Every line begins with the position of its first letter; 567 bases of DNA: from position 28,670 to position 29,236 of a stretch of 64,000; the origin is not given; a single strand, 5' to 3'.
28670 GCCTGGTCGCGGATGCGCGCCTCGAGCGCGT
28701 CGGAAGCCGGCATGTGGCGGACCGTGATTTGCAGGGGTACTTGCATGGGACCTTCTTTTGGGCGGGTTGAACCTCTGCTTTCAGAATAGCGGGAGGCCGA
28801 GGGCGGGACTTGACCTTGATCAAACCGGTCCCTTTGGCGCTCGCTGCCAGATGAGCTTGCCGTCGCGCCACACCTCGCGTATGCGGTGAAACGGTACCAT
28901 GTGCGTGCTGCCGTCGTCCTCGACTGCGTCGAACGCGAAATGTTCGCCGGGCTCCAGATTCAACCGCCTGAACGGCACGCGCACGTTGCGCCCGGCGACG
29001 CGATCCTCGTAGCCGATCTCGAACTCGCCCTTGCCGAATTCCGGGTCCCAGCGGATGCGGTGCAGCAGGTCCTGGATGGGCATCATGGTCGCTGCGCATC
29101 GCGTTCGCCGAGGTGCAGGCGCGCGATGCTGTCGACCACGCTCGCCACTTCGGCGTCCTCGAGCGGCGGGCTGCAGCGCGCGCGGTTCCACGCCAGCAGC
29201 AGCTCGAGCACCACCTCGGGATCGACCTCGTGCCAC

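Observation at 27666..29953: PrimPol, DUF504 (MJ1316-like), HPF-cold-shock fusion, Zn-ribbon protein: a four-gene string behind two FNR-type boxes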

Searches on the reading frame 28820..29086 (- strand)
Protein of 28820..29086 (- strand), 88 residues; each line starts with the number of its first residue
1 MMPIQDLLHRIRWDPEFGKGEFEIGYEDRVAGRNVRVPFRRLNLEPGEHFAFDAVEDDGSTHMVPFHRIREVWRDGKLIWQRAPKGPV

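Call 4: search_protein_families(library=pfam, proteins=[window:28820-29086:-], max_evalue=0.01)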
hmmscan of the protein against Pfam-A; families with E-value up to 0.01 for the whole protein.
window:28820-29086:- (88 aa): 1 family
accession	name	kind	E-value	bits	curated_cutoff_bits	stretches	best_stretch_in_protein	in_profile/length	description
PF04457.17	MJ1316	-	5.3e-25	88.4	26.3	1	1-82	1-75/75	MJ1316 RNA cyclic group end recognition domain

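Call 6: search_protein_families(library=ncbifam, proteins=[window:28820-29086:-], max_evalue=0.01)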
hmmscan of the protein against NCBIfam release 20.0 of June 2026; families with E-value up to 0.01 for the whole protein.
window:28820-29086:- (88 aa): 1 family
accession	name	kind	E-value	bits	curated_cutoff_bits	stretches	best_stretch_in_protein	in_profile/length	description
NF003272.0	PRK04257.1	equivalog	8.2e-11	42.4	92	1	4-82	3-76/79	hypothetical protein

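Call 9: find_homologous_proteins(query=window:28820-29086:-)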
Query window:28820-29086:- (88 aa): 215 proteins with E <= 0.001 among 215 candidates; the best 120 are listed.
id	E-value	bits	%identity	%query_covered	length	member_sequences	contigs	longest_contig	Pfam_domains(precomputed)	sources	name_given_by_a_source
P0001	2.2e-55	203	100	100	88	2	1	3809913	PF04457.18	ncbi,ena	-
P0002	6.2e-47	176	89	100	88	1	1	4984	PF04457.18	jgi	jgi:uncharacterized protein (UPF0248 family)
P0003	2.3e-46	174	86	100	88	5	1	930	PF04457.18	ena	-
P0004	7.6e-45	169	85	100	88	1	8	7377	PF04457.18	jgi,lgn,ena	jgi:uncharacterized protein (UPF0248 family)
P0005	1.9e-43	165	82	100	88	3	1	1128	PF04457.18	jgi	-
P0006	1.9e-42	162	80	100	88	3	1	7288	PF04457.18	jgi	jgi:uncharacterized protein (UPF0248 family)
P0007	5.7e-42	160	81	100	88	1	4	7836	PF04457.18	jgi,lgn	-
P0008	2.9e-41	158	81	97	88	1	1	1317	PF04457.18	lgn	-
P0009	2.1e-40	155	77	100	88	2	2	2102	PF04457.18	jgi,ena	-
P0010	2.9e-40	155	75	100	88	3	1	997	PF04457.18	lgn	-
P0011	3.3e-40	154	75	100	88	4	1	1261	PF04457.18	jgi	jgi:uncharacterized protein (UPF0248 family)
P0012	5.1e-40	154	78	100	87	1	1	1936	PF04457.18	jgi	jgi:uncharacterized protein (UPF0248 family)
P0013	7.1e-40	153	74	100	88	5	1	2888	PF04457.18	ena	-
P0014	2.4e-39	152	76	100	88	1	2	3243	PF04457.18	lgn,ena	-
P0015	3.9e-39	151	75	100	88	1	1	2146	PF04457.18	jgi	-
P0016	4.0e-39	151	77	100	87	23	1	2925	PF04457.18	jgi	jgi:uncharacterized protein (UPF0248 family)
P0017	6.0e-39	150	72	100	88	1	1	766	PF04457.18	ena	-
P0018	6.4e-39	150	74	100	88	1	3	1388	PF04457.18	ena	-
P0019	7.1e-39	150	76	99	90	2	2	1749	PF04457.18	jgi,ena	jgi:uncharacterized protein (UPF0248 family)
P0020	7.7e-39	150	77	93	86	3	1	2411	PF04457.18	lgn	-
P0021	9.3e-39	150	75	100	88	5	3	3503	PF04457.18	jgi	-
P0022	1.4e-38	149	75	99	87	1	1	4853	PF04457.18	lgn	-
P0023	2.7e-38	148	77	95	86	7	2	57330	PF04457.18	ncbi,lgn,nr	ncbi:MAG: DUF504 domain-containing protein [Betaproteobacteria bacterium]|nr:DUF504 domain-containin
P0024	4.3e-38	148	76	100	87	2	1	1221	PF04457.18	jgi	jgi:uncharacterized protein (UPF0248 family)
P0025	6.5e-38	147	74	93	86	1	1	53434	PF04457.18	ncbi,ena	-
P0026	6.7e-38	147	73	100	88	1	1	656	PF04457.18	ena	-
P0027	9.4e-38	146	77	100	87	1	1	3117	PF04457.18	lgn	-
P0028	1.3e-37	146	72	99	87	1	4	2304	PF04457.18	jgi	jgi:uncharacterized protein (UPF0248 family)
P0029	1.4e-37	146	76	95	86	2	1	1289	PF04457.18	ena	-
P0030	1.5e-37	146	74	97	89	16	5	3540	PF04457.18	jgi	jgi:uncharacterized protein (UPF0248 family)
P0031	1.7e-37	146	74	93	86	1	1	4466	PF04457.18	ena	-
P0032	2.2e-37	145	74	95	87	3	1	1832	PF04457.18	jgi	jgi:uncharacterized protein (UPF0248 family)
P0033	3.1e-37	145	71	99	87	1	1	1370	PF04457.18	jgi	jgi:uncharacterized protein (UPF0248 family)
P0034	3.5e-37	145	74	97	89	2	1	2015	PF04457.18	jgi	jgi:uncharacterized protein (UPF0248 family)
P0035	6.7e-37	144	72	99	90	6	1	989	PF04457.18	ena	-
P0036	7.8e-37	144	72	98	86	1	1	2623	PF04457.18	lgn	-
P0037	8.5e-37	143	77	93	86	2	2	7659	PF04457.18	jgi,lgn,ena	-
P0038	1.0e-36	143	74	93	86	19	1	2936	PF04457.18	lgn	-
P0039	1.1e-36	143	73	93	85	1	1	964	PF04457.18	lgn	-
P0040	1.2e-36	143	68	100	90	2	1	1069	PF04457.18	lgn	-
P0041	1.5e-36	143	71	99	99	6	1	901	PF04457.18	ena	-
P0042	1.7e-36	142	72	99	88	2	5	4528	PF04457.18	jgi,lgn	jgi:uncharacterized protein (UPF0248 family)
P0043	2.0e-36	142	73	93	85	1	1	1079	PF04457.18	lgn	-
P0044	2.2e-36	142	72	97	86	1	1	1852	PF04457.18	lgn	-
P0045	2.7e-36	142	73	93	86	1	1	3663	PF04457.18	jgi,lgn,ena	-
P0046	2.8e-36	142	74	93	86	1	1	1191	PF04457.18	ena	-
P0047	3.5e-36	141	71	99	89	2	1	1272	PF04457.18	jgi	-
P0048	5.7e-36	141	74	93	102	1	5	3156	PF04457.18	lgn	-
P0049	6.4e-36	141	73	95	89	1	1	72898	PF04457.18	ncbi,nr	ncbi:MAG TPA: DUF504 domain-containing protein [Burkholderiales bacterium]|nr:DUF504 domain-containi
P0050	7.8e-36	140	68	100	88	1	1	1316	PF04457.18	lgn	-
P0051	8.2e-36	140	69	98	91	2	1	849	PF04457.18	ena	-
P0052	8.4e-36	140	71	98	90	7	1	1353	PF04457.18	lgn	-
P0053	1.0e-35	140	73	94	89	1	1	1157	PF04457.18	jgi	jgi:uncharacterized protein (UPF0248 family)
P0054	1.1e-35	140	69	98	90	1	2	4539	PF04457.18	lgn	-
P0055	1.3e-35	140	70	95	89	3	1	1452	PF04457.18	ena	-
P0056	1.4e-35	140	73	94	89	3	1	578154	PF04457.18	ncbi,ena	-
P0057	1.6e-35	139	72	94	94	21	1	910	PF04457.18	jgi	jgi:uncharacterized protein (UPF0248 family)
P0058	3.3e-35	138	69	95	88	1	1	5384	PF04457.18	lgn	-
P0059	3.7e-35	138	72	93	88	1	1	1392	PF04457.18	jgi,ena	-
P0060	4.3e-35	138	69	99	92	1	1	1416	PF04457.18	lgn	-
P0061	6.1e-35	137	68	92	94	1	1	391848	PF04457.18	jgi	jgi:uncharacterized protein (UPF0248 family)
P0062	6.5e-35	137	68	99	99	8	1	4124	PF04457.18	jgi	jgi:uncharacterized protein (UPF0248 family)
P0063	6.8e-35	137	68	93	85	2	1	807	PF04457.18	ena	-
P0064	9.2e-35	137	67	98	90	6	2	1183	PF04457.18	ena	-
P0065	1.1e-34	137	73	95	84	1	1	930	PF04457.18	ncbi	-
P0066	1.3e-34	136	69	98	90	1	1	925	PF04457.18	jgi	jgi:uncharacterized protein (UPF0248 family)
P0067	1.5e-34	136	71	93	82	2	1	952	PF04457.18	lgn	-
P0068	1.5e-34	136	72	94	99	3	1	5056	PF04457.18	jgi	jgi:uncharacterized protein (UPF0248 family)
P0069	1.7e-34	136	69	99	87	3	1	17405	PF04457.18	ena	-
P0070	1.9e-34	136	70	99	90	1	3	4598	PF04457.18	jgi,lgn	jgi:uncharacterized protein (UPF0248 family)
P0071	2.6e-34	135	67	98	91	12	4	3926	PF04457.18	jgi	jgi:uncharacterized protein (UPF0248 family)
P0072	3.5e-34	135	70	93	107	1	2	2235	PF04457.18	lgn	-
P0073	3.8e-34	135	67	100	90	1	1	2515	PF04457.18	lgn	-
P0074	5.8e-34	134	70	93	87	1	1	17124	PF04457.18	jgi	jgi:uncharacterized protein (UPF0248 family)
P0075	8.1e-34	134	70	93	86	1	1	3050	PF04457.18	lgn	-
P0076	8.4e-34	134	67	99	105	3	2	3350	PF04457.18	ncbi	-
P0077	8.5e-34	134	66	100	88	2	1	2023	PF04457.18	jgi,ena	-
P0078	1.1e-33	133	67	99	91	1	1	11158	PF04457.18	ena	-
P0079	1.2e-33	133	69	98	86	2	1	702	PF04457.18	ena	-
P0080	1.3e-33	133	67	94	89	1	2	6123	PF04457.18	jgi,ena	jgi:uncharacterized protein (UPF0248 family)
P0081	1.4e-33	133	70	94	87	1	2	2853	PF04457.18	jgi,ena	-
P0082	1.4e-33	133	72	93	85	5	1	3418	PF04457.18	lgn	-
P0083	1.7e-33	133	70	93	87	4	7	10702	PF04457.18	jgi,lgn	jgi:uncharacterized protein (UPF0248 family)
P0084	1.8e-33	133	69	95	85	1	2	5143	PF04457.18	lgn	-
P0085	2.1e-33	133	68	95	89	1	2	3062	PF04457.18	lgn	-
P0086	2.2e-33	132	68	95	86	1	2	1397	PF04457.18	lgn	-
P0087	2.5e-33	132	69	94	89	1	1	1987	PF04457.18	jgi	jgi:uncharacterized protein (UPF0248 family)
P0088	2.5e-33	132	70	95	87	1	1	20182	PF04457.18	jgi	jgi:uncharacterized protein (UPF0248 family)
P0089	2.8e-33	132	70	95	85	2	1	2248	PF04457.18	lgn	-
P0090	3.8e-33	132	70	94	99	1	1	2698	PF04457.18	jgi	jgi:uncharacterized protein (UPF0248 family)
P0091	4.2e-33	132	67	94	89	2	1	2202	PF04457.18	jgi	jgi:uncharacterized protein (UPF0248 family)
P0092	4.3e-33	132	65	97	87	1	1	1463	PF04457.18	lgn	-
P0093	4.7e-33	131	70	94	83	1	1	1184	PF04457.18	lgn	-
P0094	4.9e-33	131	67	99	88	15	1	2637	PF04457.18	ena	-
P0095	5.2e-33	131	70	93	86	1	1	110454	PF04457.18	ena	-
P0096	5.6e-33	131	67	93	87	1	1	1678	PF04457.18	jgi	jgi:uncharacterized protein (UPF0248 family)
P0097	7.0e-33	131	67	100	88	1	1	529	PF04457.18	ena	-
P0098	8.8e-33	131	68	93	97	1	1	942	PF04457.18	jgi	jgi:uncharacterized protein (UPF0248 family)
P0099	1.1e-32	130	70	93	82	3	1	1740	PF04457.18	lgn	-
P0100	1.5e-32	130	71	93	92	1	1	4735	PF04457.18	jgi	jgi:uncharacterized protein (UPF0248 family)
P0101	1.8e-32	130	66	93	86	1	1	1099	PF04457.18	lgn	-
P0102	2.1e-32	129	67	93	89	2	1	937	PF04457.18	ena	-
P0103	2.5e-32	129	67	94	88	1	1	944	PF04457.18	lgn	-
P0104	2.6e-32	129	66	98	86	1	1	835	PF04457.18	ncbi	-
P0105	4.1e-32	128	70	93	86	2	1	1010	PF04457.18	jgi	jgi:uncharacterized protein (UPF0248 family)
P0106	4.1e-32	128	65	98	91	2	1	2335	PF04457.18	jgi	jgi:uncharacterized protein (UPF0248 family)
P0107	5.6e-32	128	67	95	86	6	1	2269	PF04457.18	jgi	-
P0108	7.1e-32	128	71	95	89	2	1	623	PF04457.18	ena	-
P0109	7.8e-32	128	66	97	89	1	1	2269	PF04457.18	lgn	-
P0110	8.6e-32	127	69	94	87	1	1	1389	PF04457.18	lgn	-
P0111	8.7e-32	127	67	93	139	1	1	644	PF04457.18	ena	-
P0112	9.7e-32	127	68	93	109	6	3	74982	PF04457.18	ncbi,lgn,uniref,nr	ncbi:DUF504 domain-containing protein [Noviherbaspirillum sp.]|uniref:DUF504 domain-containing prote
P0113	1.4e-31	127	67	93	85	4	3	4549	PF04457.18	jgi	jgi:uncharacterized protein (UPF0248 family)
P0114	1.5e-31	127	62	97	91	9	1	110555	PF04457.18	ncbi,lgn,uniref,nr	ncbi:DUF504 domain-containing protein [Nitrosomonas sp. Nm166]|uniref:DUF504 domain-containing prote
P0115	1.6e-31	127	65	99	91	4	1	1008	PF04457.18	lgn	-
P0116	1.7e-31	126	65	95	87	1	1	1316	PF04457.18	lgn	-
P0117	1.8e-31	126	63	93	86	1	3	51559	PF04457.18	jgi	jgi:uncharacterized protein (UPF0248 family)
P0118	2.0e-31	126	68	93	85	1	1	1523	PF04457.18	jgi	jgi:uncharacterized protein (UPF0248 family)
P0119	2.2e-31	126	65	98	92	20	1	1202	PF04457.18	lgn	-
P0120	3.2e-31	126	64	100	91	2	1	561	PF04457.18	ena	-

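Call 11: find_encoding_contigs(protein=P0001, flank=10000, max_places=3)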
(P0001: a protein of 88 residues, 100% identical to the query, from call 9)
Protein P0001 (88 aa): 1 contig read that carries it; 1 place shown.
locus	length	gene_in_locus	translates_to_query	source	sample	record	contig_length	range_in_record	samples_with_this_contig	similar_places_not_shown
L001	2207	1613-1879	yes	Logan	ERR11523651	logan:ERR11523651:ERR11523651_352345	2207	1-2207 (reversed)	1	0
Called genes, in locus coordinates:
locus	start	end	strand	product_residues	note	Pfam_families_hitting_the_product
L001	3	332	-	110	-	?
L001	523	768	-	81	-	-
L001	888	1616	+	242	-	PF09250:Prim-Pol, PF08708:PriCT_1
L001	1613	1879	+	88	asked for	PF04457:MJ1316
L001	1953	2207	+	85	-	?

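Call 12: find_encoding_contigs(protein=P0056, flank=8000, max_places=2)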
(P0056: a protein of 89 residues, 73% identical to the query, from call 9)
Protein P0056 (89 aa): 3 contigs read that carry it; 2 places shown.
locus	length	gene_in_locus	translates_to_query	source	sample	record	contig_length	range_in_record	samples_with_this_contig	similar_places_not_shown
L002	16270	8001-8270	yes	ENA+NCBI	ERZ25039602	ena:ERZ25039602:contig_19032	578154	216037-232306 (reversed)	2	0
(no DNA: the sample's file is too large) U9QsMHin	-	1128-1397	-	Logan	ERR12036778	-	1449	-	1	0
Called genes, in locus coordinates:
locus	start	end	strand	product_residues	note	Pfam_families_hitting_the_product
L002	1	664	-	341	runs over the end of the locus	-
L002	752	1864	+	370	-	PF09587:PGA_cap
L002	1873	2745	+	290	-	PF04389:Peptidase_M28, PF01546:Peptidase_M20 (weak)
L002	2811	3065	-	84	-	-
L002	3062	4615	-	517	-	PF04675:DNA_ligase_A_N, PF01068:DNA_ligase_A_M, PF04679:DNA_ligase_A_C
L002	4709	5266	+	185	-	PF02482:Ribosomal_S30AE, PF00313:CSD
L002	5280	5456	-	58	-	-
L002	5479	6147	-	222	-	PF12146:Hydrolase_4 (faint), PF01738:DLH (faint)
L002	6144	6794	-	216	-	PF00156:Pribosyltran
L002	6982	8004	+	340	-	PF01137:RTC, PF05189:RTC_insert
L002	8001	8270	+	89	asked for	PF04457:MJ1316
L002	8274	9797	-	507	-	PF01941:AdoMet_Synthase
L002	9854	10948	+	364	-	PF12706:Lactamase_B_2 (weak)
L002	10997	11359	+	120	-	PF02482:Ribosomal_S30AE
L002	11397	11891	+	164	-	-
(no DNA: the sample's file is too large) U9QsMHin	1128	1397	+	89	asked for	PF04457:MJ1316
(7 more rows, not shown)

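Call 13: find_encoding_contigs(protein=P0114, flank=8000, max_places=2)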
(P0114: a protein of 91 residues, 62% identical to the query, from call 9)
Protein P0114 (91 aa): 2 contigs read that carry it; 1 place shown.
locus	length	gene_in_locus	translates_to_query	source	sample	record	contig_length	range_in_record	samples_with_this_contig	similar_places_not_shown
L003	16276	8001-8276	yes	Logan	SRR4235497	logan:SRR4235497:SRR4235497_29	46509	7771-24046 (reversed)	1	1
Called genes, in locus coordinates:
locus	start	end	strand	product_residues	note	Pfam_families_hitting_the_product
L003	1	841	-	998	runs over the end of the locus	PF10282:Lactonase (weak)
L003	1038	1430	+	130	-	PF13495:Phage_int_SAM_4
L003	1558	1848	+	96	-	PF00589:Phage_integrase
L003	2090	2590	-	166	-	PF07479:NAD_Gly3P_dh_C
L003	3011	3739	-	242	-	PF03544:TonB_C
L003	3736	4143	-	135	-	PF02472:ExbD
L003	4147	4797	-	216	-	PF01618:MotA_ExbB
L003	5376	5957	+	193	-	PF01965:DJ-1_PfpI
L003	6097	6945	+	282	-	-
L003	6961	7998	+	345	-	PF01137:RTC, PF05189:RTC_insert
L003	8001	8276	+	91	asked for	PF04457:MJ1316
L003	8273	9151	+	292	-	PF04389:Peptidase_M28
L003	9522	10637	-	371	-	-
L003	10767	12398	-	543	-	-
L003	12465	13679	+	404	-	PF01420:Methylase_S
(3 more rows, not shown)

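Call 14: find_encoding_contigs(protein=P0112, flank=8000, max_places=2)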
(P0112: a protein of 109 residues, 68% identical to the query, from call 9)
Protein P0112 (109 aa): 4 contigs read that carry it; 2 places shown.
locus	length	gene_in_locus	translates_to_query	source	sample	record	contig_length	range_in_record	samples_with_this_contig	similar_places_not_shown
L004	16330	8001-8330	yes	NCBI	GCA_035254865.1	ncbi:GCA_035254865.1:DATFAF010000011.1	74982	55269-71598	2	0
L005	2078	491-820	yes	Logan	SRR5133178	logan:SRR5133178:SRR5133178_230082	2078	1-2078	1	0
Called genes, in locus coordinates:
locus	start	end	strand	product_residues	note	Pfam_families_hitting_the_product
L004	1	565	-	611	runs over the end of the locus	-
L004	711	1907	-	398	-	-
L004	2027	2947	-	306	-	PF00126:HTH_1, PF03466:LysR_substrate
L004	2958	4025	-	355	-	PF02463:SMC_N (weak), PF00005:ABC_tran, PF13304:AAA_21 (faint), PF17850:CysA_C_terminal, PF12857:TOBE_3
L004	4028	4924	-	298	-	PF00528:BPD_transp_1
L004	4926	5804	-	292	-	PF00528:BPD_transp_1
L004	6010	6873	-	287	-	PF00563:EAL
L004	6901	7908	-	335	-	PF01547:SBP_bac_1, PF13531:SBP_bac_11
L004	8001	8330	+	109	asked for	PF04457:MJ1316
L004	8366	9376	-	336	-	PF00579:tRNA-synt_1b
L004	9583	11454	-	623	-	PF06480:FtsH_ext, PF13191:AAA_16 (faint), PF06068:TIP49 (faint), PF00004:AAA, PF07728:AAA_5 (weak), PF17862:AAA_lid_3, PF01434:Peptidase_M41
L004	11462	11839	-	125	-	-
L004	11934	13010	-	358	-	PF00180:Iso_dh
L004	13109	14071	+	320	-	PF00126:HTH_1, PF03466:LysR_substrate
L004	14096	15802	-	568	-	PF00672:HAMP, PF00015:MCPsignal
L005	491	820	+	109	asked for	PF04457:MJ1316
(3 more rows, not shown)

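Call 23: find_related_loci(query=A2, collection=genome_contigs, flank=10000)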
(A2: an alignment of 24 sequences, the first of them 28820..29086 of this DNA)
Query A2 (88 aa) in genome_contigs; peptide patterns used: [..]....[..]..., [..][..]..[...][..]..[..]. (x = any residue, [..] = any of these).
131 stretches matched a pattern; 118 encode a relative of the query (tblastn E <= 1e-3); the best 80 are kept; 80 distinct loci.
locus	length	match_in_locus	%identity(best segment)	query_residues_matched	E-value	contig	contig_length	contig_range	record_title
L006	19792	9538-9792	76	1-85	2e-41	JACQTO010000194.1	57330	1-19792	MAG: Betaproteobacteria bacterium isolate NC_groundwater_1413_Ag_S-0.65um_62_47 S_p65_S5_coassembly_k141_4201225, whole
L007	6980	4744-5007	75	1-88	1e-40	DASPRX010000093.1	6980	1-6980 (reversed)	MAG TPA_asm: Burkholderiales bacterium isolate SMAG_U12236 k141_1130891, whole genome shotgun sequence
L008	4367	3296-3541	74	1-82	6e-40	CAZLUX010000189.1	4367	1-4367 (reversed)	MAG TPA_asm: uncultured Enterobacteriaceae bacterium isolate binchicken_co224_134 genome assembly, contig: NODE_25533_le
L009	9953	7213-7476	83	1-88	8e-40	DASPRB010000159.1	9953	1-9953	MAG TPA_asm: Burkholderiales bacterium isolate SMAG_U12214 k141_869507, whole genome shotgun sequence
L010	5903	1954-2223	71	1-85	7e-39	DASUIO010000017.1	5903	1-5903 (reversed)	MAG TPA_asm: Polaromonas sp. isolate SMAG_U1462 k141_1210729, whole genome shotgun sequence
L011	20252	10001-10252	73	1-84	2e-38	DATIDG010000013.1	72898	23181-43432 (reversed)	MAG TPA_asm: Burkholderiales bacterium isolate SMAG_U16337 k141_1624349, whole genome shotgun sequence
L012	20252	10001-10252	69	1-84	3e-38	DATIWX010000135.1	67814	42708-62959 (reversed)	MAG TPA_asm: Burkholderiales bacterium isolate SMAG_U15234 k141_1315812, whole genome shotgun sequence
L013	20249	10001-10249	73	1-83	2e-38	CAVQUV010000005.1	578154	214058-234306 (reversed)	MAG: uncultured beta proteobacterium isolate MFD10007.bin.1.21 genome assembly, contig: contig_19032, whole genome shotg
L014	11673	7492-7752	83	1-88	2e-38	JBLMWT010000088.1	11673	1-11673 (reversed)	MAG: Sphingomonadaceae bacterium isolate MAG275 PRJNA957066_bin54_renamed_87, whole genome shotgun sequence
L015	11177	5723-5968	74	1-82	6e-38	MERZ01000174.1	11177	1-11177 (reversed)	MAG: Burkholderiales bacterium RIFCSPHIGHO2_12_FULL_61_11 rifcsphigho2_12_scaffold_24986, whole genome shotgun sequence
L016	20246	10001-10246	71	1-82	2e-37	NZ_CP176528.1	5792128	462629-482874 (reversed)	Noviherbaspirillum sp. ST 5-3 chromosome, complete genome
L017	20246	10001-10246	73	1-82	6e-37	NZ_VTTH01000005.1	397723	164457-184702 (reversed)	Lacisediminimonas profundi strain CHu64-6-4 Scaffold5_1, whole genome shotgun sequence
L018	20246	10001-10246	66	1-82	7e-37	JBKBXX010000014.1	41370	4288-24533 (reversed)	MAG: Burkholderiales bacterium isolate 21H_026.bin.9 NODE_996_length_41370_cov_3.520134, whole genome shotgun sequence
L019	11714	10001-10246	70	1-82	1e-36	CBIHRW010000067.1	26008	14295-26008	MAG TPA_asm: uncultured Noviherbaspirillum sp. isolate SRR18156185_binner123_Refined_2 genome assembly, contig: ERZ27336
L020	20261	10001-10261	81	1-88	5e-36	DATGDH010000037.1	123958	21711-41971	MAG TPA_asm: Burkholderiales bacterium isolate SMAG_U9669 k141_655082, whole genome shotgun sequence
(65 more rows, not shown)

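Call 42: search_protein_families(library=pfam, proteins=[L009:6368-7216:+], max_evalue=0.001)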
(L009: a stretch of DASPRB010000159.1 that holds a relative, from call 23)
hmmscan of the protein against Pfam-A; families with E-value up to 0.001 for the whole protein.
L009:6368-7216:+ (282 aa): 1 family
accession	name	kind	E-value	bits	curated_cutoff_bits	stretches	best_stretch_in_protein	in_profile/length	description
PF01408.29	GFO_IDH_MocA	-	0.00093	20.3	24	0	4-82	1-85/120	Oxidoreductase family, NAD-binding Rossmann fold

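Call 45: search_solved_structures(query=A2, max_evalue=1, show_alignments=2)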
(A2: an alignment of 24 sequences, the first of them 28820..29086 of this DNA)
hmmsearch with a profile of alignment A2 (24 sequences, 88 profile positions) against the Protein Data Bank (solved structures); distinct sequences matched with E-value up to 1: 2.
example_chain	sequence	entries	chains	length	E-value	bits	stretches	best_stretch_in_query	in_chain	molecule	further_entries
4s25_A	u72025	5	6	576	0.27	15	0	32-75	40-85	Phosphomethylpyrimidine synthase, chloroplastic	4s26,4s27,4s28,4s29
4n7q_A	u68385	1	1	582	0.27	15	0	32-75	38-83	Phosphomethylpyrimidine synthase, chloroplastic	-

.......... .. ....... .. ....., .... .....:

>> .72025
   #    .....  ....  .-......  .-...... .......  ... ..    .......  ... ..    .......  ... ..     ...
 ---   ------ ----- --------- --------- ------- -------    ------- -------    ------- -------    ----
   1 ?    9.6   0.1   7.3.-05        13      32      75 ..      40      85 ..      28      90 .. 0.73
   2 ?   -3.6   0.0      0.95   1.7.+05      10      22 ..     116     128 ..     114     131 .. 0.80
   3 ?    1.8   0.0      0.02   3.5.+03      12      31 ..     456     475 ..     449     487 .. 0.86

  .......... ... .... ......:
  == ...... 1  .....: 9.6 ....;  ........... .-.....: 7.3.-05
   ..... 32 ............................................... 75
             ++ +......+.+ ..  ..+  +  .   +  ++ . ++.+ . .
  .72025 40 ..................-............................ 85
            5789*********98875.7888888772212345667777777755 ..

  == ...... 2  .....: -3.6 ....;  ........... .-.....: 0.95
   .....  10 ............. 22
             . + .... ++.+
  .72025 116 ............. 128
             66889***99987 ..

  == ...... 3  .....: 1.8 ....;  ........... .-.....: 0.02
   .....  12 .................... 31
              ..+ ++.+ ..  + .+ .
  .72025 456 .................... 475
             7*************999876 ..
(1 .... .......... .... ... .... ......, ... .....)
